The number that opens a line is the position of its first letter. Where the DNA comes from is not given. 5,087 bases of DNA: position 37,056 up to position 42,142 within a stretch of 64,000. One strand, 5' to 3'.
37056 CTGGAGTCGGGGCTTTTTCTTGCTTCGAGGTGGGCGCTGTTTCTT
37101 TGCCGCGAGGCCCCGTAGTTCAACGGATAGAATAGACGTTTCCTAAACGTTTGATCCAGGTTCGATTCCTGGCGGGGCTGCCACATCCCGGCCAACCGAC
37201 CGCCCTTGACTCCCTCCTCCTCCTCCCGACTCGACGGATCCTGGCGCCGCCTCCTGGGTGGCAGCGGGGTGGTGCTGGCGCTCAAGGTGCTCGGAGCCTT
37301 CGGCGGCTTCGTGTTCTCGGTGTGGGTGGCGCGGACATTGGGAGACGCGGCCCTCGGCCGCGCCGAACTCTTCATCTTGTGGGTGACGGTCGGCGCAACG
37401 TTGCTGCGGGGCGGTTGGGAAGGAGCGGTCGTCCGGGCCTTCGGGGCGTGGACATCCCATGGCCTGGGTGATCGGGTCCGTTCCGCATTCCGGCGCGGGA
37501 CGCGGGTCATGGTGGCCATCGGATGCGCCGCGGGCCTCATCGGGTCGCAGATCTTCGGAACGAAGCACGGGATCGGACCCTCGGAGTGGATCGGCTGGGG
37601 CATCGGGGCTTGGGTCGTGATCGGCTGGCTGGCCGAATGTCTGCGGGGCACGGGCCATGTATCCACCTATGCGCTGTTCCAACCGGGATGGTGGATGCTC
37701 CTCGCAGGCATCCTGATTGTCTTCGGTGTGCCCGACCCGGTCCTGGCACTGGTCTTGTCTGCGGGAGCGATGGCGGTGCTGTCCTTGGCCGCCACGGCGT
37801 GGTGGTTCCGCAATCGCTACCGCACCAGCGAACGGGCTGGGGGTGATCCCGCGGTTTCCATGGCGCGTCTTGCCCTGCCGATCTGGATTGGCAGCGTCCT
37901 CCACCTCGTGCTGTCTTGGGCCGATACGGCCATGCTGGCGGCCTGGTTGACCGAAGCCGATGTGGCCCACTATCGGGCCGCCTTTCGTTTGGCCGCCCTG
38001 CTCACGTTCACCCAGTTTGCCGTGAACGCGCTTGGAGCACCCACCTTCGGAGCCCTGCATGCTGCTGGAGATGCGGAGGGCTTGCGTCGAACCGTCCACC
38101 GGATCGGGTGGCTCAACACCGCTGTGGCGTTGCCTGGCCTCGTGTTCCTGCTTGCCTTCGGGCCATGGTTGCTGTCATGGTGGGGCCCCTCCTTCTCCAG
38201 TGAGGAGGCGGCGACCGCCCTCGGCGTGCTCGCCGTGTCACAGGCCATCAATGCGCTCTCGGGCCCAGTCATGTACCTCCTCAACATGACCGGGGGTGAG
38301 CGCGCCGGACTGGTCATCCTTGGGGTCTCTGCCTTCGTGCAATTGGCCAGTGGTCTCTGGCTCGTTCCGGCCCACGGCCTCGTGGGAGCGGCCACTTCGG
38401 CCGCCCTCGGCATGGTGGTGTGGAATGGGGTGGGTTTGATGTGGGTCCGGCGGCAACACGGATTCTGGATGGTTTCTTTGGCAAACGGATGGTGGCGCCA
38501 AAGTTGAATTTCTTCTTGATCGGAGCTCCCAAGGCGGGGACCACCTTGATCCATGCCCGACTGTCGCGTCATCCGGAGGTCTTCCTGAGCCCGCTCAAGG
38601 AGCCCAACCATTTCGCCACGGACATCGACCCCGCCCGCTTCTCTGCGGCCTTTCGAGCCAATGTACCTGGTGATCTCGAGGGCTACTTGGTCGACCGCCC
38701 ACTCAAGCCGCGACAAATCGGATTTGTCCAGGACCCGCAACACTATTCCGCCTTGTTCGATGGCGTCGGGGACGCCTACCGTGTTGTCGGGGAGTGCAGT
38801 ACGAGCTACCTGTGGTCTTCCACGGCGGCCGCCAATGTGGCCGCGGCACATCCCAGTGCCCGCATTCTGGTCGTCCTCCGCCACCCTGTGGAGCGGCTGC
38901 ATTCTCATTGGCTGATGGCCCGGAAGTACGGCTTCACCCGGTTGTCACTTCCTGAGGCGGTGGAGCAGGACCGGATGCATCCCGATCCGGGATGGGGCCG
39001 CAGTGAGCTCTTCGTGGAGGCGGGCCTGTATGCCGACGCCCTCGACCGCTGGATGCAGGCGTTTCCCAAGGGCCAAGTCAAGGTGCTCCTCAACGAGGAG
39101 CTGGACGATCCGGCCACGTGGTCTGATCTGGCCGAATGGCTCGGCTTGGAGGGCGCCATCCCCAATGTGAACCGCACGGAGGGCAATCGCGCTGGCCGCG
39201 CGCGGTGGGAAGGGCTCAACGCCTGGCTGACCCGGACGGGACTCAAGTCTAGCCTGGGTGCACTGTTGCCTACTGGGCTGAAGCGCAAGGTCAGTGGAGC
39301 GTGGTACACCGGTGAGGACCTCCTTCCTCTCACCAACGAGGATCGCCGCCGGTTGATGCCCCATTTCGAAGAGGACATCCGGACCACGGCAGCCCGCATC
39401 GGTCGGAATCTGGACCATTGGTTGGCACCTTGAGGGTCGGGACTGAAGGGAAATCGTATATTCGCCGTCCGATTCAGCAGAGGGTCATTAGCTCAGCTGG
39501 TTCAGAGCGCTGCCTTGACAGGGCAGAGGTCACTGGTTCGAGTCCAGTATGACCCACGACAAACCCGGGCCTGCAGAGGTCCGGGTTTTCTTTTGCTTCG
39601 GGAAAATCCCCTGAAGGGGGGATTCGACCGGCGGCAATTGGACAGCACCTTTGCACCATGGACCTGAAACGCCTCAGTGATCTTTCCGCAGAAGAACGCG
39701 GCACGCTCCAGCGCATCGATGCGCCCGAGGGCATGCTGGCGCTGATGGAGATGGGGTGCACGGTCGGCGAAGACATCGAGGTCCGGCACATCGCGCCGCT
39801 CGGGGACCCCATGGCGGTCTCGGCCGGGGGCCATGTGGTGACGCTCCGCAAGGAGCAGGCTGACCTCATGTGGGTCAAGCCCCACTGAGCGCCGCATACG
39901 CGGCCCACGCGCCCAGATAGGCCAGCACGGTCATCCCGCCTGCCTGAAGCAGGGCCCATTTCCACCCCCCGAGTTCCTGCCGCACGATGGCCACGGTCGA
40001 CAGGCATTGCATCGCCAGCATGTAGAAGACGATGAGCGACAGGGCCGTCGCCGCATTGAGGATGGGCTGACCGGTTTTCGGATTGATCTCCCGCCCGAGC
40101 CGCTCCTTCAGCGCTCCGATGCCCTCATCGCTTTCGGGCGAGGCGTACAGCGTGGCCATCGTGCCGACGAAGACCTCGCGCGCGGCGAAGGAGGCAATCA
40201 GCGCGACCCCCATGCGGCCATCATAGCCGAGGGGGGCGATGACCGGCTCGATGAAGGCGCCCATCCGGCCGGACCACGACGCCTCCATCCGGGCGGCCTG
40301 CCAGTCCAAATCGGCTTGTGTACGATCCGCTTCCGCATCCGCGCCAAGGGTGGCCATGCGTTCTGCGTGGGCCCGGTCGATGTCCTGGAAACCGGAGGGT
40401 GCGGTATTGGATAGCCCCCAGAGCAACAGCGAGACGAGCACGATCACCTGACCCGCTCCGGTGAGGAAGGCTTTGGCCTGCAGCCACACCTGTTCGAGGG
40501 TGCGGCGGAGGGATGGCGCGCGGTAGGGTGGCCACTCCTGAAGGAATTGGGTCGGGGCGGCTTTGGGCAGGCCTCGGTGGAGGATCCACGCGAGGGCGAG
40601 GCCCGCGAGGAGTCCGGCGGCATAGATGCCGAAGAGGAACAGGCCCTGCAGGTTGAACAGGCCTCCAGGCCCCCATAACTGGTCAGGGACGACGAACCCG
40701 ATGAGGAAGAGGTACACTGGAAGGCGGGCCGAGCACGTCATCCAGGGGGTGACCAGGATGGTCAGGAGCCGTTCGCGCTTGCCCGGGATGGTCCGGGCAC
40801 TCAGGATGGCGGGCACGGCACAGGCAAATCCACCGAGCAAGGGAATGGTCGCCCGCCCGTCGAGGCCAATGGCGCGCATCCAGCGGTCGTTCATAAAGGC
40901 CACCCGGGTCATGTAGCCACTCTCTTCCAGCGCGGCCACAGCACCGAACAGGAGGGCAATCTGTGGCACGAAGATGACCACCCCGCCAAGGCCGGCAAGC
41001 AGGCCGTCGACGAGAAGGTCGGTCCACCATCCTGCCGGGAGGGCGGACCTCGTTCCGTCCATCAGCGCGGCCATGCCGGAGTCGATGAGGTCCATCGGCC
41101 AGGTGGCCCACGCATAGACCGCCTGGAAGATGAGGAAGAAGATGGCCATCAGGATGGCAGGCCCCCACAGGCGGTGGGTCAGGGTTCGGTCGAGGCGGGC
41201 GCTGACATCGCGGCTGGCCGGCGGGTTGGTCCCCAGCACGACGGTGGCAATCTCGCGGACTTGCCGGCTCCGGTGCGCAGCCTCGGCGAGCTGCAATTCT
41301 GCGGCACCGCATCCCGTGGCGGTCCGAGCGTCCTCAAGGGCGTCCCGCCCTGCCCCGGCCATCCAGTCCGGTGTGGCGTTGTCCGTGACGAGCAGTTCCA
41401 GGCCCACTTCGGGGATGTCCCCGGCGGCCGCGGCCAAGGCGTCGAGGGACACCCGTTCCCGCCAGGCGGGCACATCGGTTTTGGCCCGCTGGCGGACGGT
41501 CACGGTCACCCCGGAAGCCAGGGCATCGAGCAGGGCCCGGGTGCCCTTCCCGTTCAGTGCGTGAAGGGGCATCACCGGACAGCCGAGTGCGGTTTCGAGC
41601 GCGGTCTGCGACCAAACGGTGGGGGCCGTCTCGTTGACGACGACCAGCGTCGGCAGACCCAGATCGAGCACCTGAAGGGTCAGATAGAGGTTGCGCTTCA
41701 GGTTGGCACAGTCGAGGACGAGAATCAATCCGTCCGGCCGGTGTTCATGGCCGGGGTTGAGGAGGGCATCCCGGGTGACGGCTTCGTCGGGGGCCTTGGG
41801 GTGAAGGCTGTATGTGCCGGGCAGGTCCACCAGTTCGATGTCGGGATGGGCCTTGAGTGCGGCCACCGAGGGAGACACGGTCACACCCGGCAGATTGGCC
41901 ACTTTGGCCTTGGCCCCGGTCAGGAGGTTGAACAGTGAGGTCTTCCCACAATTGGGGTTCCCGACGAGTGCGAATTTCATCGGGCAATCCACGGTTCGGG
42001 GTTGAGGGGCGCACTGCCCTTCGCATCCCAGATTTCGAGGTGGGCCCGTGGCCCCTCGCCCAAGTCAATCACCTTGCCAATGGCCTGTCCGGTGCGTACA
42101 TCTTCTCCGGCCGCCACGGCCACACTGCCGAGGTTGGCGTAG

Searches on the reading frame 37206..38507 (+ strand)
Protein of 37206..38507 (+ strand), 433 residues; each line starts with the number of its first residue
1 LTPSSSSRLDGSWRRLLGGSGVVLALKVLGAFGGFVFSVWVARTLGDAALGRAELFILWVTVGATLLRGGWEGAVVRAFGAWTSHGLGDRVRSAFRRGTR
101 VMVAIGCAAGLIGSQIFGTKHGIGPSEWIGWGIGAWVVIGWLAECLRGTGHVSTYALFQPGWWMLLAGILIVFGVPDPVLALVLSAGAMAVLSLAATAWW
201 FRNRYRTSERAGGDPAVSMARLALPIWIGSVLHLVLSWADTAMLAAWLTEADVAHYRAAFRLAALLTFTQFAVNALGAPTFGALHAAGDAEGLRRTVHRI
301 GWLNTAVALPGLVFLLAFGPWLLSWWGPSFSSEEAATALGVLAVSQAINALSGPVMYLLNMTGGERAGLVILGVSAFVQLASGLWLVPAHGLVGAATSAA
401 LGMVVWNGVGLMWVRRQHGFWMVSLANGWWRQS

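Call 39: search_protein_families(library=pfam, proteins=[window:37206-38507:+], max_evalue=0.00001)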
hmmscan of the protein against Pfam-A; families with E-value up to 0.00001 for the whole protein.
window:37206-38507:+ (433 aa): 1 family
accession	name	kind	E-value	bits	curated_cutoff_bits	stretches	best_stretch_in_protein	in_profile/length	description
PF01554.23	MatE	-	2.5e-08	34.2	24.9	1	225-380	1-156/161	MatE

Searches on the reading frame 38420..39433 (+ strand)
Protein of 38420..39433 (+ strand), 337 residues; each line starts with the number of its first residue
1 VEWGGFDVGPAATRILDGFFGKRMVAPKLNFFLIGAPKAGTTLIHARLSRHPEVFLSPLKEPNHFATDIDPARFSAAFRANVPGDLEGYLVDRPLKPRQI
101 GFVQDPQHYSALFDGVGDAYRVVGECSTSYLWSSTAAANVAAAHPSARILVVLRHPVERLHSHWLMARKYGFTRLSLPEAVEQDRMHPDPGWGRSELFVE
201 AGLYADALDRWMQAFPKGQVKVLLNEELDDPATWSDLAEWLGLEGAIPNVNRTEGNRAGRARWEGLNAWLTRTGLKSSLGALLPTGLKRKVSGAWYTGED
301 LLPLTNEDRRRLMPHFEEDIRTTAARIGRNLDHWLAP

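Call 39: search_protein_families(library=pfam, proteins=[window:38420-39433:+], max_evalue=0.00001)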
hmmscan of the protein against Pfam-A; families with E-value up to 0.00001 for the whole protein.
window:38420-39433:+ (337 aa): 1 family
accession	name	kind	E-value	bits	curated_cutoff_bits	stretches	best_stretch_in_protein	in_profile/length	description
PF13469.12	Sulfotransfer_3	-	4.5e-10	40.6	27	1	31-176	2-154/216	Sulfotransferase family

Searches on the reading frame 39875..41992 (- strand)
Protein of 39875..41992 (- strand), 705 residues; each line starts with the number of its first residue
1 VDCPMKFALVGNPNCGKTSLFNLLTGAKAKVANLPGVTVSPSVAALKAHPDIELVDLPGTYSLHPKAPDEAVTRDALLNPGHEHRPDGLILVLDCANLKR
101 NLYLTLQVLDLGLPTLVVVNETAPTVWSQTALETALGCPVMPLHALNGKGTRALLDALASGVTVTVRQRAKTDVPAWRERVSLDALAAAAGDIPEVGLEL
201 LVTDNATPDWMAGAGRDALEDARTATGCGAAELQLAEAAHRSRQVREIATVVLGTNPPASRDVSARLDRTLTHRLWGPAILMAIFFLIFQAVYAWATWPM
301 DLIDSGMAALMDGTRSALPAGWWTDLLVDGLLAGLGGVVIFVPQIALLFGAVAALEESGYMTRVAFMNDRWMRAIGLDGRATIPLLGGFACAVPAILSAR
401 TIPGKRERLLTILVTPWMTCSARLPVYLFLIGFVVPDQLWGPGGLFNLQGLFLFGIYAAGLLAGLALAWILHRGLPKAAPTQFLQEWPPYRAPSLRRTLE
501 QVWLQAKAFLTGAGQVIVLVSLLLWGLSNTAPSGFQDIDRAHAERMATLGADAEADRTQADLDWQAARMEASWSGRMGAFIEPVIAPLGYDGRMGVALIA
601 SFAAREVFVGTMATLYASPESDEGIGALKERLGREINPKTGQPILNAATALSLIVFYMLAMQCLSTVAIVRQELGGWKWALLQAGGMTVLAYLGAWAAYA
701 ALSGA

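Call 39: search_protein_families(library=pfam, proteins=[window:39875-41992:-], max_evalue=0.00001)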
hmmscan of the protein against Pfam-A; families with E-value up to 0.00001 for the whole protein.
window:39875-41992:- (705 aa): 4 families
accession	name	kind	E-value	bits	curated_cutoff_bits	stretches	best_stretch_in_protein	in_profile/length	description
PF02421.24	FeoB_N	-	1.2e-42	145.5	27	1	6-157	2-155/156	Ferrous iron transport protein B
PF07670.19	Gate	-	1.1e-33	116.2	29.6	2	339-432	2-102/104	Nucleoside recognition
PF01926.29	MMR_HSR1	-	2.1e-17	63.7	21.9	1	7-120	2-112/113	50S ribosome-binding GTPase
PF07664.17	FeoB_C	-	2.8e-10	40.2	26.6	1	453-503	1-52/54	Ferrous iron transport protein B C terminus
